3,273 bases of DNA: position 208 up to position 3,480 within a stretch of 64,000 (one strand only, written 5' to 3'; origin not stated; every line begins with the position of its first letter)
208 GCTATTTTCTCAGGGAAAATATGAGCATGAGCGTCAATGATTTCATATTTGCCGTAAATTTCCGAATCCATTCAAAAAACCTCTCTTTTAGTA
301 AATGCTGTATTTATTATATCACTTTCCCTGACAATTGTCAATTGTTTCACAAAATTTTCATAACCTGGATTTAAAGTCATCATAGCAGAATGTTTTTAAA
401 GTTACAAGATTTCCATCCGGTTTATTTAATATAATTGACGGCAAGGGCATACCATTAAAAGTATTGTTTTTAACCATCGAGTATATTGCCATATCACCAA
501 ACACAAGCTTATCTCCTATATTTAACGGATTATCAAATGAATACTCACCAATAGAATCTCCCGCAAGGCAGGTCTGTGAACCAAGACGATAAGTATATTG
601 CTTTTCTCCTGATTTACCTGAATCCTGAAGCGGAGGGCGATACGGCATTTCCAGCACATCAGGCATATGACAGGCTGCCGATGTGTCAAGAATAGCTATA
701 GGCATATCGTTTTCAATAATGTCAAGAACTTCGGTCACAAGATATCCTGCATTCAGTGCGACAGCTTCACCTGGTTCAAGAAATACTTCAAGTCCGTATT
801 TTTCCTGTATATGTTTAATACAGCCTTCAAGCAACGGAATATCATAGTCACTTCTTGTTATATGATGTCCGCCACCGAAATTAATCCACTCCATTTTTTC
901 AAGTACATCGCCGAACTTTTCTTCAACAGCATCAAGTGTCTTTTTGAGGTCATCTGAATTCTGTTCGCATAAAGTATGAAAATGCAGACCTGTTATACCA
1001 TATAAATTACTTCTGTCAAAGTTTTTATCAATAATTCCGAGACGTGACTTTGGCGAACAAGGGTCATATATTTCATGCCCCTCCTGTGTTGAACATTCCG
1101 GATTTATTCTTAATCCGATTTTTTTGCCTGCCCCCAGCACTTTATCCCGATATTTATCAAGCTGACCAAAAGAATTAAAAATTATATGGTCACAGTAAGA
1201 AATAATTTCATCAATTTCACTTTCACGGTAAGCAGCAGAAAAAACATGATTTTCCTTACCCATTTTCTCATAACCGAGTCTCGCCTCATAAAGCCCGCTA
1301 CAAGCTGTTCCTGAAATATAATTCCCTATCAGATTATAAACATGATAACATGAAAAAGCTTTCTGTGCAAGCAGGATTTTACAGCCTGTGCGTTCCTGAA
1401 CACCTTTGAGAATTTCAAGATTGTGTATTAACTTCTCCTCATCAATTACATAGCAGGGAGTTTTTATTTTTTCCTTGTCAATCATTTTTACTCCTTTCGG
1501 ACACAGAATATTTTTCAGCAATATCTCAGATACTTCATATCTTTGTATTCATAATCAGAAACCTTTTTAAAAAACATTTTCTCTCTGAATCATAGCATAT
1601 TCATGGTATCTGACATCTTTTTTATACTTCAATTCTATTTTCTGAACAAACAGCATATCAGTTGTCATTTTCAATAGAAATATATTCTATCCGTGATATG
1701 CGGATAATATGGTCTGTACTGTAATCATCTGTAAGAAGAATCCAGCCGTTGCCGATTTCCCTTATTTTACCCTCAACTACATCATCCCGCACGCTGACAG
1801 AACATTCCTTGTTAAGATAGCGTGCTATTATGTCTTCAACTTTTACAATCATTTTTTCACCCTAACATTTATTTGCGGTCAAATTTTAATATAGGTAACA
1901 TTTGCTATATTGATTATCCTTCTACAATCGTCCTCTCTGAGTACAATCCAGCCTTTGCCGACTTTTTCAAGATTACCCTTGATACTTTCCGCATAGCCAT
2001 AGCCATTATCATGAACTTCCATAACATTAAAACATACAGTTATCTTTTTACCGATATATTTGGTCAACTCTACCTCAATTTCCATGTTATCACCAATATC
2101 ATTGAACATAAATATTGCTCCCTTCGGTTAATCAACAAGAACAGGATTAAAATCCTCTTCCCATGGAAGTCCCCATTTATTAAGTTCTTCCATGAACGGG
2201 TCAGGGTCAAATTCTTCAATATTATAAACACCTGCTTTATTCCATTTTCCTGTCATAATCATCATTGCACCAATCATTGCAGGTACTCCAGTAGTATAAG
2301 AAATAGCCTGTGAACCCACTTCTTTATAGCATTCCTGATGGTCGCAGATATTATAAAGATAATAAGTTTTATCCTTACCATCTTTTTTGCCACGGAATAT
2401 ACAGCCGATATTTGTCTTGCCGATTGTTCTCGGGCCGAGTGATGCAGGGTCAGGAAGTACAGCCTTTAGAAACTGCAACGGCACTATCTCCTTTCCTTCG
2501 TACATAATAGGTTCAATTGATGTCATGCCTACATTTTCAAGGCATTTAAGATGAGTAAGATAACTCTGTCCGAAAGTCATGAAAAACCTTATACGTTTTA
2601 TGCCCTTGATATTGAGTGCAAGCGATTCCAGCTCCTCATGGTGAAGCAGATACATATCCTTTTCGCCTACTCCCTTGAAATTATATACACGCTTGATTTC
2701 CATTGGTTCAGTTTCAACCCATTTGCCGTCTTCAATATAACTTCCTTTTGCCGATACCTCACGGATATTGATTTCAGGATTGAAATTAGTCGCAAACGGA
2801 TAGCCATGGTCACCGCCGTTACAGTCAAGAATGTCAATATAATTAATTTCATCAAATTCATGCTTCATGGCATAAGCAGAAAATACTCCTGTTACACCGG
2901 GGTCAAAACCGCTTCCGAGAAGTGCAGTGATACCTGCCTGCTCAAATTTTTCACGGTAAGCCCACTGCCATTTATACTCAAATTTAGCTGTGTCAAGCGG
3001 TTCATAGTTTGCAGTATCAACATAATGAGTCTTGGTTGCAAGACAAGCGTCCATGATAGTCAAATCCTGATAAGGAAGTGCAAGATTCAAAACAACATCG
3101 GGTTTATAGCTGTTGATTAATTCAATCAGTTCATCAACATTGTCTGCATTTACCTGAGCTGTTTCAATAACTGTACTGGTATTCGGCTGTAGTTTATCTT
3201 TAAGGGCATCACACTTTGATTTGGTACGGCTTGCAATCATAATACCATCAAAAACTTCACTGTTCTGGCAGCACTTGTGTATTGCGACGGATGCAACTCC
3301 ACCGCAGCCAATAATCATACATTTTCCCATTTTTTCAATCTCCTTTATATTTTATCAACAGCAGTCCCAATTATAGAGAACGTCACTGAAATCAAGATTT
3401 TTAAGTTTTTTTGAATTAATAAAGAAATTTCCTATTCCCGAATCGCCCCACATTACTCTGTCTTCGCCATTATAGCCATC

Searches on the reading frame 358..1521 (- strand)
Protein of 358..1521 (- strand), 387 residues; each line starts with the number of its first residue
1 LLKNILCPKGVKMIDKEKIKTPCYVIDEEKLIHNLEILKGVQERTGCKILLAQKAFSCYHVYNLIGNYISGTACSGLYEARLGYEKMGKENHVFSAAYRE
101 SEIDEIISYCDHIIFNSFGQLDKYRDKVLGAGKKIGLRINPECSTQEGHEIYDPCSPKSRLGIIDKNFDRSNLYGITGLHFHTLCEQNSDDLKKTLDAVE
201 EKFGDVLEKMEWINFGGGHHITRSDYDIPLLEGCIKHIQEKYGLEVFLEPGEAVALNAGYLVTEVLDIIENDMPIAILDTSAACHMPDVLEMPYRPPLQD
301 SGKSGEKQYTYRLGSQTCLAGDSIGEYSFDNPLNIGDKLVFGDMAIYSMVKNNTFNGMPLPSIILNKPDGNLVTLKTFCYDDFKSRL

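Call 52: search_protein_families(library=pfam, proteins=[window:358-1521:-], max_evalue=0.00001)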
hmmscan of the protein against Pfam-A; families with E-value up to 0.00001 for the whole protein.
window:358-1521:- (387 aa): 1 family
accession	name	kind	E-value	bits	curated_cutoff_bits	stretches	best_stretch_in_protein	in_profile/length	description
PF00278.28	Orn_DAP_Arg_deC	-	4.8e-12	46.4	23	1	23-344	1-94/95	Pyridoxal-dependent decarboxylase, C-terminal sheet domain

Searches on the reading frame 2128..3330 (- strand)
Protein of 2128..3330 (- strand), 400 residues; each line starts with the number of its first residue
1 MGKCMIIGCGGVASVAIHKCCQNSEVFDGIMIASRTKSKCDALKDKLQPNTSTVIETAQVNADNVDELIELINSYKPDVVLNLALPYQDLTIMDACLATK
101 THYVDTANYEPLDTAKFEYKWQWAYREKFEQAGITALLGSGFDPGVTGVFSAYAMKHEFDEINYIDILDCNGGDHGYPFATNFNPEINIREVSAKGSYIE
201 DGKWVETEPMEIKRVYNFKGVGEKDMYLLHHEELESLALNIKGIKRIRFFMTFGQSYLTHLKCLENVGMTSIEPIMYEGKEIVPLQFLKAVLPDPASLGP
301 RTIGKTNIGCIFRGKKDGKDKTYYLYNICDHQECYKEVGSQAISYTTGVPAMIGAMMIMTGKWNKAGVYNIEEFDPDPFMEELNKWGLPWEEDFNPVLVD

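Call 52: search_protein_families(library=pfam, proteins=[window:2128-3330:-], max_evalue=0.00001)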
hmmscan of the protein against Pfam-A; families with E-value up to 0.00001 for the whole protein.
window:2128-3330:- (400 aa): 2 families
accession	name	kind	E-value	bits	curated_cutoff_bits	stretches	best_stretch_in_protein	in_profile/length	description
PF16653.10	Sacchrp_dh_C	-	1.5e-47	163.4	31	1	141-387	1-264/265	Saccharopine dehydrogenase C-terminal domain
PF03435.24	Sacchrp_dh_NADP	-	4.7e-35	121.2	25.1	1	5-137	2-129/129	Saccharopine dehydrogenase NADP binding domain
